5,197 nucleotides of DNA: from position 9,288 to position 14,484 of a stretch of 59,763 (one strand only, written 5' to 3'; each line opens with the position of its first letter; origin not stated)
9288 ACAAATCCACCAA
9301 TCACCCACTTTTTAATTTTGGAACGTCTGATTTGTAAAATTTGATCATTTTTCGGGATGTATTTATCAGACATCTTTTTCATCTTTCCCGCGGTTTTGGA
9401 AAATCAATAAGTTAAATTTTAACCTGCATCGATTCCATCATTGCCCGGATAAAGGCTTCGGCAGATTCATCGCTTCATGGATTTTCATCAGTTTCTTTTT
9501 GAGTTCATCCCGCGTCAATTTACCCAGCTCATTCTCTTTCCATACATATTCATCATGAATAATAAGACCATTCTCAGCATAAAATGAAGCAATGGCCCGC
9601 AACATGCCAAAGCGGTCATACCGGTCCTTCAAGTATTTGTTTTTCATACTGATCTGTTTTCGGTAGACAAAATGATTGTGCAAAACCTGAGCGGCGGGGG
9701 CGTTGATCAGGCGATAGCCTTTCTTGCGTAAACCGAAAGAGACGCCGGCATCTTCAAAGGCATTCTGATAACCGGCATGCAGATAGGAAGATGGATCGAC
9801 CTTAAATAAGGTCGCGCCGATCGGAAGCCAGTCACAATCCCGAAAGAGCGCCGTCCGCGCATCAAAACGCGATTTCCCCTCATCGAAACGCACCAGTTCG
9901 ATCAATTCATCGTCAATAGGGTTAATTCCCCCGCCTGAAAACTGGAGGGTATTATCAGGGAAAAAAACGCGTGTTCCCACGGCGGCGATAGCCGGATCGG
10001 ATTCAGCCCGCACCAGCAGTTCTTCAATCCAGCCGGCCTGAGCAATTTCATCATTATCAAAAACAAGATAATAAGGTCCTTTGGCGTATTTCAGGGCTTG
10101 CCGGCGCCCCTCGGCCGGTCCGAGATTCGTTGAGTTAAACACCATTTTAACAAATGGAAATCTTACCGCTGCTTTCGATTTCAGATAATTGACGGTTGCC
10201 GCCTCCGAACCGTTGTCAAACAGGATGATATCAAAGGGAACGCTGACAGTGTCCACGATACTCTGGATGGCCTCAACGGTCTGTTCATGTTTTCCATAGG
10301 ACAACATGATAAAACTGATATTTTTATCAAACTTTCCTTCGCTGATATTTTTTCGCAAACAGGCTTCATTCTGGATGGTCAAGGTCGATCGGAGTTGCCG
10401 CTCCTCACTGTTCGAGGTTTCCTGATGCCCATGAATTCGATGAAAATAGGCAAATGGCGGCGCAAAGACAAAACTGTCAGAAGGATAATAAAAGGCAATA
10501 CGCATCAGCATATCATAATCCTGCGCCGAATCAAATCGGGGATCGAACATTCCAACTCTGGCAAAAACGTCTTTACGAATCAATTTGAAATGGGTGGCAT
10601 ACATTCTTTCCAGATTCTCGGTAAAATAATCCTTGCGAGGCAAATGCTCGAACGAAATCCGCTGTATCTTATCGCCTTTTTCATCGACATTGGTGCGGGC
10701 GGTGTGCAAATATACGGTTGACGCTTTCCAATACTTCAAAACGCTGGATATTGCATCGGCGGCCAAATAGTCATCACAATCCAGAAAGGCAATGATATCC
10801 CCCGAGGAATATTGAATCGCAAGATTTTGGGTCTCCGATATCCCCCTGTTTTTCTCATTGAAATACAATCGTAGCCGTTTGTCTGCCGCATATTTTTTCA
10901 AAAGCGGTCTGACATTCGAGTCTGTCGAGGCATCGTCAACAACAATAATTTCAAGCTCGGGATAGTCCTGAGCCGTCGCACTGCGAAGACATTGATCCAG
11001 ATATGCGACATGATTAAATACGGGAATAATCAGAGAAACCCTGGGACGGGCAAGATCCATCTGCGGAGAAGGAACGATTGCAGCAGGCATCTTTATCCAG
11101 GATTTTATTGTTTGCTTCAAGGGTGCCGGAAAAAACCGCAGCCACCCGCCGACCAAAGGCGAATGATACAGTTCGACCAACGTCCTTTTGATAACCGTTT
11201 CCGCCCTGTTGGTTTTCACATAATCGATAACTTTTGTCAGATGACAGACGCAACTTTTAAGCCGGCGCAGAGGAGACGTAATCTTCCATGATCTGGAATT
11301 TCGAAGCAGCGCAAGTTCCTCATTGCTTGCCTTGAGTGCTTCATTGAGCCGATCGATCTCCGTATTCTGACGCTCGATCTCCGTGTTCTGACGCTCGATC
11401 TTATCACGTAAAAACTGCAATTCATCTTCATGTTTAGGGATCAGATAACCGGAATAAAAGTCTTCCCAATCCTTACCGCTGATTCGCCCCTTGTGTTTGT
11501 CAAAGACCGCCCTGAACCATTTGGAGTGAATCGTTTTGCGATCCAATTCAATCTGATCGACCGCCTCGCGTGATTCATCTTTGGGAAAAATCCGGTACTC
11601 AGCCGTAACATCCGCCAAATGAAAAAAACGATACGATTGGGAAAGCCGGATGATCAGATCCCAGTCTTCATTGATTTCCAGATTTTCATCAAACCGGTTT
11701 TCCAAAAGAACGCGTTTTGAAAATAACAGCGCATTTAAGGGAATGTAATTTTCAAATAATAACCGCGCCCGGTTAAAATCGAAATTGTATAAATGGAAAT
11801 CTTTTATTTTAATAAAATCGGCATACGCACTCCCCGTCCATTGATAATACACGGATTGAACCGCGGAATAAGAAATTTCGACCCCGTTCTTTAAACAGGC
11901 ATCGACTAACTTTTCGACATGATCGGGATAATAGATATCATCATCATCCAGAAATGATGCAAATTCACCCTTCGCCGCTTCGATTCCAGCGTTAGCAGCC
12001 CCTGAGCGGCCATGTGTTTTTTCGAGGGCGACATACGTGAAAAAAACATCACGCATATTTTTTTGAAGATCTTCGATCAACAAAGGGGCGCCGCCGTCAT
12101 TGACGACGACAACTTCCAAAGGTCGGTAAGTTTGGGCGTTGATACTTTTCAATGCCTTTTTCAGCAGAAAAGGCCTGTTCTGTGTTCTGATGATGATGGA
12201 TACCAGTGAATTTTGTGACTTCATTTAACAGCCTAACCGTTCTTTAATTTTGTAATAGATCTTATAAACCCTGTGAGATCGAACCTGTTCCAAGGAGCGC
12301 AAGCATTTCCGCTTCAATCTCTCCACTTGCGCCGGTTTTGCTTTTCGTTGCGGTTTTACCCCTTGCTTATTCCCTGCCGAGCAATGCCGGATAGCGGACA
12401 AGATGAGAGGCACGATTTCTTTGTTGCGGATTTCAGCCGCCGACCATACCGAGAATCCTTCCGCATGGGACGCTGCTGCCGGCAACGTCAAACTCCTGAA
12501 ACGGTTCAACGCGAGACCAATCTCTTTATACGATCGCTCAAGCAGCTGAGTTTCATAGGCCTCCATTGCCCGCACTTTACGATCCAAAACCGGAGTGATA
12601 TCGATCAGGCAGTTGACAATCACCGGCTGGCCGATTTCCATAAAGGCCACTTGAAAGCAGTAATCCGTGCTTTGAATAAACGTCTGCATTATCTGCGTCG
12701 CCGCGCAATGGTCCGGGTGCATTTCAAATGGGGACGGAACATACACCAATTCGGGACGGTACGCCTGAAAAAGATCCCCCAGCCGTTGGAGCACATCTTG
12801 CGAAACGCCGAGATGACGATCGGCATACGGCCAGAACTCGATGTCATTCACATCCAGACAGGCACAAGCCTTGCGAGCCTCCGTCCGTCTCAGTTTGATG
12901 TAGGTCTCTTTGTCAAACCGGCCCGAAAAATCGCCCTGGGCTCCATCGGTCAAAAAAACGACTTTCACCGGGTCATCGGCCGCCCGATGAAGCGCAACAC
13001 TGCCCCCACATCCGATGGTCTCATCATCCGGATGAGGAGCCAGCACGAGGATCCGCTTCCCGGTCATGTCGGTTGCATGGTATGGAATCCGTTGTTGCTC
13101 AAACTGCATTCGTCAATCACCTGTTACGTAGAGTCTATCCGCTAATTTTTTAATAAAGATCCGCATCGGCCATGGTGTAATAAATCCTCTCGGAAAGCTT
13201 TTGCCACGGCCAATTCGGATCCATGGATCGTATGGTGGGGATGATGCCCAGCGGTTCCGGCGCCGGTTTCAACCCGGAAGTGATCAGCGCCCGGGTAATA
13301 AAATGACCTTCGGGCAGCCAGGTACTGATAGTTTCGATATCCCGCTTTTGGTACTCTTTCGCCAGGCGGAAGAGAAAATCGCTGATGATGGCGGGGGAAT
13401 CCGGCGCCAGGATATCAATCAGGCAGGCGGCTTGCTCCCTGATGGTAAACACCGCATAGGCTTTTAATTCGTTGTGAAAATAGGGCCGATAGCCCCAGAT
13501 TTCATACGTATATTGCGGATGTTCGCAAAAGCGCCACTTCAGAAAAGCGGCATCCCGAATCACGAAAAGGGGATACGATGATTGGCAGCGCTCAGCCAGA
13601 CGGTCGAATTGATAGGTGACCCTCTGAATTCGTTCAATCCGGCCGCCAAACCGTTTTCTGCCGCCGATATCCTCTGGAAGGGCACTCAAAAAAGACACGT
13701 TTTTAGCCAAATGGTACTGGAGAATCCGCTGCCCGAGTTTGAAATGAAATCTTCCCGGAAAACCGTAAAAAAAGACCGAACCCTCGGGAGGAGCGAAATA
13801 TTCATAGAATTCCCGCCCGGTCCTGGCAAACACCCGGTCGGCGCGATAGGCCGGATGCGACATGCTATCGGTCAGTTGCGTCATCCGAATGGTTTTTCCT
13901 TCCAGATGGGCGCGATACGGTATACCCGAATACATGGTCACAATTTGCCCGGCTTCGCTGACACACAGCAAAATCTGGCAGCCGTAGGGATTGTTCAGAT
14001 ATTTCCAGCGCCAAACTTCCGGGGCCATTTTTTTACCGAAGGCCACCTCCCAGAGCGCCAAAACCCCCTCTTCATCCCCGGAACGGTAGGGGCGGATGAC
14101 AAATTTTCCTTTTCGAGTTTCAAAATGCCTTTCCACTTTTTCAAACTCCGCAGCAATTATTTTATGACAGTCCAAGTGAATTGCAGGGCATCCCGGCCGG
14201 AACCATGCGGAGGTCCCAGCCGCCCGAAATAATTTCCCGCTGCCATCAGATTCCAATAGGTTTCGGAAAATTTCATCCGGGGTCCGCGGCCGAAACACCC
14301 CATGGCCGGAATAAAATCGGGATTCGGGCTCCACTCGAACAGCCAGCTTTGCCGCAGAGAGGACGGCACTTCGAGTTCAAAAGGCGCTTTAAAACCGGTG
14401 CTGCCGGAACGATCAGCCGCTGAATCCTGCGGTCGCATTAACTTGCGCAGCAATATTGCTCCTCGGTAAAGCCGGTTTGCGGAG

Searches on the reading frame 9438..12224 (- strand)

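Call 26: search_protein_families(library=pfam, proteins=[window:9438-12224:-], max_evalue=0.001)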
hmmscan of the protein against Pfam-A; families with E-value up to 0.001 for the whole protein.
window:9438-12224:- (928 aa): 5 families
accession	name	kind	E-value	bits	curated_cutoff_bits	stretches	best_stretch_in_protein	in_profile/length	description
PF00535.33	Glycos_transf_2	-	9.9e-77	257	23.3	3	397-556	1-166/168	Glycosyl transferase family 2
PF10111.15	Glyco_tranf_2_2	-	2.4e-29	103.1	27.3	2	397-582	1-205/276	Glycosyltransferase like family 2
PF13641.12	Glyco_tranf_2_3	-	1.5e-26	94.3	27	3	394-575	1-193/230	Glycosyltransferase like family 2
PF13704.12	Glyco_tranf_2_4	-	2.7e-08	34.6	27.5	0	404-491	2-88/98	Glycosyl transferase family 2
PF13632.12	Glyco_trans_2_3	-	1e-06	29.2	27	0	91-206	4-119/198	Glycosyl transferase family group 2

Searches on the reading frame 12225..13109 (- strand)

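Call 26: search_protein_families(library=pfam, proteins=[window:12225-13109:-], max_evalue=0.001)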
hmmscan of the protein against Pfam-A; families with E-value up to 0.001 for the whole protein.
window:12225-13109:- (294 aa): 1 family
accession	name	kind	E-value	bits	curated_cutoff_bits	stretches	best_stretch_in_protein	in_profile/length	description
PF02585.22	PIG-L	-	2.3e-29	102.9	28.2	1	21-143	1-127/129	GlcNAc-PI de-N-acetylase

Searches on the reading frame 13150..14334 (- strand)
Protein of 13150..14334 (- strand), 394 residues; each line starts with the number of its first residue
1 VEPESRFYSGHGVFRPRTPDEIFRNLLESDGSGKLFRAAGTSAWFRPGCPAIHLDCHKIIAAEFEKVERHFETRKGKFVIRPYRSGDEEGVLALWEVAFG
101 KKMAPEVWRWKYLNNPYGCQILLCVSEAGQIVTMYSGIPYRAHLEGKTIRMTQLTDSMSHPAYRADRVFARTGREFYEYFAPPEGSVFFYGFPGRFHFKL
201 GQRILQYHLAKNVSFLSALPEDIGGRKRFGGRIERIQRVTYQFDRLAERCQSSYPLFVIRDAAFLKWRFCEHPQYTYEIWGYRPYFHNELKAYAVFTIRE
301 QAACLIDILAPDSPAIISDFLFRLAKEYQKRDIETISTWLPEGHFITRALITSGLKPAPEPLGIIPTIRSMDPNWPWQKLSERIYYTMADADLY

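Call 26: search_protein_families(library=pfam, proteins=[window:13150-14334:-], max_evalue=0.001)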
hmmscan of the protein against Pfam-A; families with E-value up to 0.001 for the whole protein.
window:13150-14334:- (394 aa): 1 family
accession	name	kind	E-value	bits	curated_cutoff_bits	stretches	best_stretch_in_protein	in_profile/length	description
PF13527.13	Acetyltransf_9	-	2.6e-12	47.3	25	1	80-181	2-102/127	Acetyltransferase (GNAT) domain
